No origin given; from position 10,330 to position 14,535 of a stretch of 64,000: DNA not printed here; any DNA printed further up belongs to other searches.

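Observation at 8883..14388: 1302-aa molybdopterin oxidoreductase - unknown domain - Nfu fusion, preceded by a P-loop/DRTGG protein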

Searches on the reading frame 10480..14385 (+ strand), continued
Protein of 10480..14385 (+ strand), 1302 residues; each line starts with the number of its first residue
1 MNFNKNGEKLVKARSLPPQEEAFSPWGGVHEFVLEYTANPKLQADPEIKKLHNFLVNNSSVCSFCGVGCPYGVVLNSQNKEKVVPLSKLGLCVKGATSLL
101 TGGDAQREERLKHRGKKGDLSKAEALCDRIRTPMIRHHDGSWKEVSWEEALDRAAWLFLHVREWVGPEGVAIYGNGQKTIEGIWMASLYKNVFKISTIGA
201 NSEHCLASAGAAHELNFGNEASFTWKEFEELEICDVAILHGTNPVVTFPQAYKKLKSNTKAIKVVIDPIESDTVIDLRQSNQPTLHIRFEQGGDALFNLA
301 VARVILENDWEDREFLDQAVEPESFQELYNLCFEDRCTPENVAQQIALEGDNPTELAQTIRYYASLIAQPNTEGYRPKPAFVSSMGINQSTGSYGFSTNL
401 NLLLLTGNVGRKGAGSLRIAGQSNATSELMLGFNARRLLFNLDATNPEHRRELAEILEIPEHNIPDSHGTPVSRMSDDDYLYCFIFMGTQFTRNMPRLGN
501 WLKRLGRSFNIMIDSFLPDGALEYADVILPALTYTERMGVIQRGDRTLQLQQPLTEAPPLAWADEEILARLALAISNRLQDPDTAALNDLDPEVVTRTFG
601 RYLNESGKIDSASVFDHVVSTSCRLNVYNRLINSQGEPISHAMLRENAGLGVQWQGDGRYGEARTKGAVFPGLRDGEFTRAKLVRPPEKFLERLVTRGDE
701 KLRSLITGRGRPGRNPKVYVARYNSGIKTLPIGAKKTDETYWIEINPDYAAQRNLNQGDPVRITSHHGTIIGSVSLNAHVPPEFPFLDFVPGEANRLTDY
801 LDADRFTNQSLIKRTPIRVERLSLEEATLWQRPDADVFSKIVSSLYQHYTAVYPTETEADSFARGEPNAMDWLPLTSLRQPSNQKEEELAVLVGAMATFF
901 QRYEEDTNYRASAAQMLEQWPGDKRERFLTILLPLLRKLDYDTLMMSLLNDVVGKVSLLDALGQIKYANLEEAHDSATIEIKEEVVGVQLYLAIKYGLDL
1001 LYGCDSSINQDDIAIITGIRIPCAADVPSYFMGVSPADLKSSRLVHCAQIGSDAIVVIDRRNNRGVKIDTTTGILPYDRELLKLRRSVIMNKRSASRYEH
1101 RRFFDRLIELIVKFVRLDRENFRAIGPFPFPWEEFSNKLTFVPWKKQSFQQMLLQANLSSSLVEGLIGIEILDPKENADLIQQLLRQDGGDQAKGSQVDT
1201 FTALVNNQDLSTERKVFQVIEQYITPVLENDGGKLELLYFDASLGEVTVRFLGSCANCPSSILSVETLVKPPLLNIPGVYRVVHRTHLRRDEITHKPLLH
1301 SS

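Call 6: search_solved_structures(query=window:10480-14385:+, max_evalue=0.01, show_alignments=1)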
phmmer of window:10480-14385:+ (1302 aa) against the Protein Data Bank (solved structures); distinct sequences matched with E-value up to 0.01: 40.
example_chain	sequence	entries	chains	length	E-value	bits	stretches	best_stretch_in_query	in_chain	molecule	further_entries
2jio_A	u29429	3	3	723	1.3e-31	112.5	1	128-558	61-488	PERIPLASMIC NITRATE REDUCTASE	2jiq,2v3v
2jim_A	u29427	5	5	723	1.3e-31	112.4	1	128-558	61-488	PERIPLASMIC NITRATE REDUCTASE | PROTEIN (PERIPLASMIC NITRATE REDUCTASE)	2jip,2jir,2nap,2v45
3ml1_A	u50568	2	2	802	1.5e-27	99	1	92-611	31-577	Periplasmic nitrate reductase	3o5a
1ogy_A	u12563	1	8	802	1.4e-25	92.5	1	99-564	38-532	PERIPLASMIC NITRATE REDUCTASE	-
2nya_A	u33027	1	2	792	2.5e-23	85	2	321-565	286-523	Periplasmic nitrate reductase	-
8rqz_C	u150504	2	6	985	1.2e-22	82.8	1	57-559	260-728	Probable oxidoreductase YjgC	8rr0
9gzq_A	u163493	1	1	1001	1.2e-22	82.7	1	57-559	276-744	Probable oxidoreductase YjgC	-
7bkb_D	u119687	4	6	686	6e-22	80.4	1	127-576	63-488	Formate dehydrogenase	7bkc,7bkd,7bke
6tg9_A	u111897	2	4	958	8.2e-22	80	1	62-575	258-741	Formate dehydrogenase subunit alpha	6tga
9wxb_B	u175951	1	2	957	2.6e-21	78.4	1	61-575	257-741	Formate dehydrogenase alpha subunit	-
9pxt_A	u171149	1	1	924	3.5e-20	74.6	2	138-311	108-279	Periplasmic nitrate reductase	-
7vw6_A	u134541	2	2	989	4.1e-18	67.8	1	60-572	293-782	Formate dehydrogenase | Tungsten-containing formate dehydrogenase alpha subunit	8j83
7e5z_A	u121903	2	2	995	4.1e-18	67.7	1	60-572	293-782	Formate dehydrogenase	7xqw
1aa6_A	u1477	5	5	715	3.4e-17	64.7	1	120-556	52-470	FORMATE DEHYDROGENASE H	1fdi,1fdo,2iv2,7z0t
9t1s_L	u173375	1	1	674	8.9e-17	63.3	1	127-573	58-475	formate dehydrogenase (coenzyme F420)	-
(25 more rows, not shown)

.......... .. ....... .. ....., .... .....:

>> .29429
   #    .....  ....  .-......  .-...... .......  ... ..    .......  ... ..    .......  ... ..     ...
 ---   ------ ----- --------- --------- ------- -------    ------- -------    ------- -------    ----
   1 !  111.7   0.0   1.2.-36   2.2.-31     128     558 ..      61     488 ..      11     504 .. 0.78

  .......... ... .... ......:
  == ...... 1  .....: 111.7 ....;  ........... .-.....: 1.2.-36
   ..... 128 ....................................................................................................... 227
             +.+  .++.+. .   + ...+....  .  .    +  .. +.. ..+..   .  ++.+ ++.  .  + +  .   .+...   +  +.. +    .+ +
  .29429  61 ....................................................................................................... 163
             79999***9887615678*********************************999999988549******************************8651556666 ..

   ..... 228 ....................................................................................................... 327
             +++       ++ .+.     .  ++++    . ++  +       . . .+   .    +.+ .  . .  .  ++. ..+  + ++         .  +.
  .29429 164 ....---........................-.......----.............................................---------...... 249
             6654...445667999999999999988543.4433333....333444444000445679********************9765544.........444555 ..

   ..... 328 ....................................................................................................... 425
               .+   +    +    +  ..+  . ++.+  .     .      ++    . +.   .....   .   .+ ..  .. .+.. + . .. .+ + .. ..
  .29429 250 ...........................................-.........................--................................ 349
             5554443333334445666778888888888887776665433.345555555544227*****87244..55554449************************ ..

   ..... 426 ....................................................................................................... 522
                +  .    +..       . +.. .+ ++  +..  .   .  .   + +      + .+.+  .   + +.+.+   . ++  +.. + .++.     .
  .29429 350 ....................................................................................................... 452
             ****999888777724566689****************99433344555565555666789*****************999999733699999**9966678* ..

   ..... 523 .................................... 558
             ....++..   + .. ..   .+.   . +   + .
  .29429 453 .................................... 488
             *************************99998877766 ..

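Call 7: find_encoding_contigs(protein=P0001, flank=10000, max_places=3)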
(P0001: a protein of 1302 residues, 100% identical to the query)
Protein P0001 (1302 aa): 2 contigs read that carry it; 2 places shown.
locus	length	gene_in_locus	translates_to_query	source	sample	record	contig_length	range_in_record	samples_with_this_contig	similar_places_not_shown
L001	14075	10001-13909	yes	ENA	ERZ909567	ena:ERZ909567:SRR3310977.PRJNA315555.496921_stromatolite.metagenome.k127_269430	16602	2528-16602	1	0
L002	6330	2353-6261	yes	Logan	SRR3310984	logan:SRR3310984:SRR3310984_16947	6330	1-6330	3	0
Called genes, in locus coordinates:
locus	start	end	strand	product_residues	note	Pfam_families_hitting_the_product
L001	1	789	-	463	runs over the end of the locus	PF02874:ATP-synt_ab_N (weak), PF00006:ATP-synt_ab, PF22919:ATP-synt_VA_C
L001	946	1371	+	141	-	-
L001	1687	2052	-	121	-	PF08848:DUF1818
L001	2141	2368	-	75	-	PF01192:RNA_pol_Rpb6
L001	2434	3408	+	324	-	PF01435:Peptidase_M48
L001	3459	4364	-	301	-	PF03706:LPG_synthase_TM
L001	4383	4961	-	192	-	PF05685:Uma2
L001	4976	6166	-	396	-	PF27226:AF_1845, PF00395:SLH (faint)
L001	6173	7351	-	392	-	PF07690:MFS_1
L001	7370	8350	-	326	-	PF01207:Dus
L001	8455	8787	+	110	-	PF28241:T4P_EbsA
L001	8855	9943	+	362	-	PF13500:AAA_26, PF07085:DRTGG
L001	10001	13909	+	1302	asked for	PF00384:Molybdopterin, PF01568:Molydop_binding, PF01106:NifU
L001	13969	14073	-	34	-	?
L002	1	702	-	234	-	?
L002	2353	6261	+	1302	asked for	PF00384:Molybdopterin, PF01568:Molydop_binding, PF01106:NifU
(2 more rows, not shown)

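Call 8: find_encoding_contigs(protein=P0016, flank=8000, max_places=2)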
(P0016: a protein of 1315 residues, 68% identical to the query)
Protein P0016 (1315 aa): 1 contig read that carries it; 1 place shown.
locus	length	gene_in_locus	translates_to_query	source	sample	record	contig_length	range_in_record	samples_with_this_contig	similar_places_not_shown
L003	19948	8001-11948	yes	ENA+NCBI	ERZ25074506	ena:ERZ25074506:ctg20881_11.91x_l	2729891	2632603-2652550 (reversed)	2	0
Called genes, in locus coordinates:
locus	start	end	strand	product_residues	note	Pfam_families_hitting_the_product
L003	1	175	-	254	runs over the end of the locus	PF00857:Isochorismatase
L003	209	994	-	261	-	PF01182:Glucosamine_iso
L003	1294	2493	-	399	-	PF22643:NagA_N, PF01979:Amidohydro_1, PF07969:Amidohydro_3 (weak)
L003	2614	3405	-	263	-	PF01987:AIM24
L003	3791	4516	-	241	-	PF04264:YceI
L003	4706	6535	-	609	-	PF00884:Sulfatase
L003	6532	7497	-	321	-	PF05014:Nuc_deoxyrib_tr (weak), PF04978:MST (weak), PF12867:DinB_2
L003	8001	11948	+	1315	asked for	PF00384:Molybdopterin, PF01568:Molydop_binding, PF01106:NifU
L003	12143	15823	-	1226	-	-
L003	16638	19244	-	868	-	PF00041:fn3 (weak), PF03415:Peptidase_C11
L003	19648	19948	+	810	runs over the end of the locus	PF13176:TPR_7 (faint), PF13428:TPR_14 (faint), PF24885:TPR_NPHP3 (weak), PF13424:TPR_12, PF14938:SNAP (weak), PF00515:TPR_1 (weak), PF13374:TPR_10, PF13424:TPR_12 (weak), +5 more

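Call 9: find_encoding_contigs(protein=P0007, flank=8000, max_places=2)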
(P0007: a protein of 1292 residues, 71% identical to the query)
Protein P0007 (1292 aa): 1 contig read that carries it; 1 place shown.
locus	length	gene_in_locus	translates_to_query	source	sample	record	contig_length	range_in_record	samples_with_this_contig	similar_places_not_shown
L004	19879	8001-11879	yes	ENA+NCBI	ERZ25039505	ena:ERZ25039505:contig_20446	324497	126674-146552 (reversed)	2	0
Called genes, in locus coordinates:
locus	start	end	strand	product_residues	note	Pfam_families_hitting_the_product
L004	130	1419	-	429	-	PF00483:NTP_transferase, PF25247:LbH_GLGC, PF24894:Hexapep_GlmU (weak), PF25084:LbH_EIF2B (faint), PF25087:GMPPB_C (faint)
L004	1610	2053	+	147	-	PF02657:SufE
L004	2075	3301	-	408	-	PF12679:ABC2_membrane_2, PF12698:ABC2_membrane_3, PF01061:ABC2_membrane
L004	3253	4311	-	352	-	PF12679:ABC2_membrane_2 (weak), PF12698:ABC2_membrane_3, PF01061:ABC2_membrane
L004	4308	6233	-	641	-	PF13476:AAA_23 (faint), PF00005:ABC_tran, PF13604:AAA_30 (faint), PF13304:AAA_21 (weak), PF13732:DrrA1-3_C (weak), PF00005:ABC_tran, PF13304:AAA_21 (weak)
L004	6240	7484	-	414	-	PF25917:BSH_RND, PF25919:BSH_CusB (weak), PF25973:BSH_CzcB (weak), PF25984:BSH_YknX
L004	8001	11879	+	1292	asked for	PF00384:Molybdopterin, PF01568:Molydop_binding (weak), PF01106:NifU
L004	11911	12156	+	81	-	PF08984:DUF1858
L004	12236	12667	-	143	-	PF04828:GFA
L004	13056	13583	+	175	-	-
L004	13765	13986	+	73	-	PF07862:Nif11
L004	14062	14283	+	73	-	-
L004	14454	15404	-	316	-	PF00078:RVT_1, PF08388:GIIM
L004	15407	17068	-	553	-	PF00078:RVT_1, PF08388:GIIM, PF01844:HNH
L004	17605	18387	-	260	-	PF13655:RVT_N, PF00078:RVT_1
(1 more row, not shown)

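Call 20: find_related_loci(query=A1, collection=genome_contigs, flank=10000)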
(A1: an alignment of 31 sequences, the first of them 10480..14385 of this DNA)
Query A1 (1302 aa) in genome_contigs; peptide patterns used: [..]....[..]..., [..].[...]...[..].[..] (x = any residue, [..] = any of these).
163 stretches matched a pattern; 58 encode a relative of the query (tblastn E <= 1e-3); 53 distinct loci.
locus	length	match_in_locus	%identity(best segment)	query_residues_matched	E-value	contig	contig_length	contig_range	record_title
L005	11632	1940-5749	70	18-1294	0e+0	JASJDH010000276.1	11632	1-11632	MAG: Leptolyngbyaceae cyanobacterium MO_188.B28 MO_188.c_6212, whole genome shotgun sequence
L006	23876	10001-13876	68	14-1296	0e+0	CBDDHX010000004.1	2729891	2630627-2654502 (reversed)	MAG: Caldilineaceae bacterium isolate 9736b05d-4052-4238-9011-8c8baa34df0f genome assembly, contig: contig_4, whole geno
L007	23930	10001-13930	67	18-1289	0e+0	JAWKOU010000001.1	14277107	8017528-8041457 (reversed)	MAG: Caldilineaceae bacterium isolate BC1.69 BC1.69.fa-1, whole genome shotgun sequence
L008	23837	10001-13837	67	15-1296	0e+0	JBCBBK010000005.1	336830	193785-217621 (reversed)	MAG: Cyanobacteria bacterium J06581_3 NODE_5_length_336830_cov_23.434401, whole genome shotgun sequence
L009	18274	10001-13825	72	12-1293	0e+0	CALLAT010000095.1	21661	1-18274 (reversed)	MAG: uncultured Pseudanabaenaceae cyanobacterium isolate L2_Bin_MAXBIN__098_sub_1 genome assembly, contig: c_00000159680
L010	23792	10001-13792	68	26-1294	0e+0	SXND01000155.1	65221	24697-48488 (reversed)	MAG: Proteobacteria bacterium isolate F1-120-MAGs186 F1-120__c557292, whole genome shotgun sequence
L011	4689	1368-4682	72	13-1128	0e+0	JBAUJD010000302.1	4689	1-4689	MAG: Thermosynechococcaceae cyanobacterium isolate MFD12179_ilm_asm_bin10 k127_74845, whole genome shotgun sequence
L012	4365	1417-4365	81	1-990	0e+0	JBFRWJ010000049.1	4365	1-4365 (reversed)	MAG: Spirulina sp. isolate 05_out_wi_sediment_bin.10 05outWiSedB10_c_000000226102, whole genome shotgun sequence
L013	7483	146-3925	57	16-1293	0e+0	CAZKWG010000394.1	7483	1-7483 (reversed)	MAG TPA_asm: uncultured Enterobacterales bacterium isolate SRP287051_co1_191 genome assembly, contig: NODE_12233_length_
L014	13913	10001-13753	55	31-1296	0e+0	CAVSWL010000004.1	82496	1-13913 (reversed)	MAG: uncultured Gammaproteobacteria bacterium isolate MFD05684.bin.3.143 genome assembly, contig: contig_107783, whole g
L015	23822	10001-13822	55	1-1294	0e+0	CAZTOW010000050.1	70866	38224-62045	MAG TPA_asm: uncultured Enterobacterales bacterium isolate SRP323723_co1_89 genome assembly, contig: NODE_337_length_708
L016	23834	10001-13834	55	26-1293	0e+0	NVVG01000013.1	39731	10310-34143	MAG: Moraxellaceae bacterium isolate NORP69 Contig_source1383C_2252, whole genome shotgun sequence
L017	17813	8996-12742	55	31-1294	0e+0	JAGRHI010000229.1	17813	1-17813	MAG: Candidatus Competibacteraceae bacterium isolate HKST-UBA195 2015-01-06_1_(paired)_contig_120021, whole genome shotg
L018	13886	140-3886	54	31-1293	0e+0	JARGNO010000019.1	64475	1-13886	MAG: Minwuia sp. isolate bin_bo_oilr1.009 NODE_407_length_64475_cov_5.929354, whole genome shotgun sequence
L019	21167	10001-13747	55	30-1293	0e+0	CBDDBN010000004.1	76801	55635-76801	MAG: Denitrobaculum sp. isolate 4fddff2f-19d8-4516-84eb-570fa45f9fb9 genome assembly, contig: contig_4, whole genome sho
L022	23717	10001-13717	55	40-1292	0e+0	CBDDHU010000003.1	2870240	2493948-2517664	MAG: Minwuia sp. isolate e733e273-b673-41f5-bb2c-ec37d230e7dd genome assembly, contig: contig_3, whole genome shotgun se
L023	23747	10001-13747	53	31-1293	0e+0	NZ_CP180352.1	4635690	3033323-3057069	MAG: Minwuia sp. isolate contig_746 chromosome, complete genome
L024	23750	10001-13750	54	31-1294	0e+0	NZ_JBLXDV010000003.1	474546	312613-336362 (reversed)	MAG: Minwuia sp. isolate ES20-17 S20maxbin_out.039RE.5K@3, whole genome shotgun sequence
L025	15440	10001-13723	55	39-1293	0e+0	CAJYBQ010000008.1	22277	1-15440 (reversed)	MAG TPA_asm: uncultured Alphaproteobacteria bacterium isolate SRR5242446_bin.3_MetaBAT_v2.12.1_MAG genome assembly, cont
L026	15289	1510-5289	54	23-1292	0e+0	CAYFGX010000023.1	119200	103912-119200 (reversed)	MAG TPA_asm: uncultured Verrucomicrobiota bacterium isolate ERP003628_co2_45 genome assembly, contig: NODE_90_length_119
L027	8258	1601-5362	54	31-1293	0e+0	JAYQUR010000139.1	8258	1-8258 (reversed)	MAG: Alphaproteobacteria bacterium isolate SD9011_COM_metabat_bins_2.tsv.064_sub NODE_4843_length_8258_cov_6.358040, who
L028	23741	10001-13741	55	32-1293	0e+0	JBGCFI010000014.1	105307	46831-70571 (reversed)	MAG: Granulosicoccus sp. isolate SGMAG-25 contig14, whole genome shotgun sequence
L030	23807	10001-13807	71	18-1297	0e+0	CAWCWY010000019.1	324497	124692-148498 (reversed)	MAG: uncultured cyanobacterium isolate MFD03250.bin.2.89 genome assembly, contig: contig_20446, whole genome shotgun seq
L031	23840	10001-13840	52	4-1293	0e+0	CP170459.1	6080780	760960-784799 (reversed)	MAG: Verrucomicrobiota bacterium isolate tig00002468 chromosome, complete genome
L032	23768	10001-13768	61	31-1293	0e+0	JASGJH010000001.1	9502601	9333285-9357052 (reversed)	MAG: Myxococcales bacterium isolate 5N416 JMF-2111-06-0005.ont.bin.416_0, whole genome shotgun sequence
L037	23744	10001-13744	53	31-1293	0e+0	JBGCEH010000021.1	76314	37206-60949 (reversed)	MAG: Granulosicoccus sp. isolate SGMAG-52 contig21, whole genome shotgun sequence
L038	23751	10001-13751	54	31-1294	0e+0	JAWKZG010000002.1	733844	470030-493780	MAG: Gammaproteobacteria bacterium isolate AC2.22 AC2.22.fa-2, whole genome shotgun sequence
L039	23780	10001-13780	54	23-1292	0e+0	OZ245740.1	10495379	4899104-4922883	MAG: Limisphaerales bacterium isolate 18d4b110-818c-4cb3-93cd-e2494454740f genome assembly, chromosome: 1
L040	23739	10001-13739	56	31-1294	0e+0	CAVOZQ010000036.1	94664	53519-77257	MAG: uncultured Alphaproteobacteria bacterium isolate MFD09779.bin.2.89 genome assembly, contig: contig_59513, whole gen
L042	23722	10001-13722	63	39-1293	0e+0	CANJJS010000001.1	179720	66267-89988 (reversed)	MAG: Acetobacteraceae bacterium isolate RH-23may17-1252 genome assembly, contig: RH-23may17-C416, whole genome shotgun s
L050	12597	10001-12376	64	27-823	0e+0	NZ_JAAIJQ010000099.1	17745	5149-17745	Thiorhodococcus minor strain DSM 11518 NODE_99_length_17745_cov_25.2431, whole genome shotgun sequence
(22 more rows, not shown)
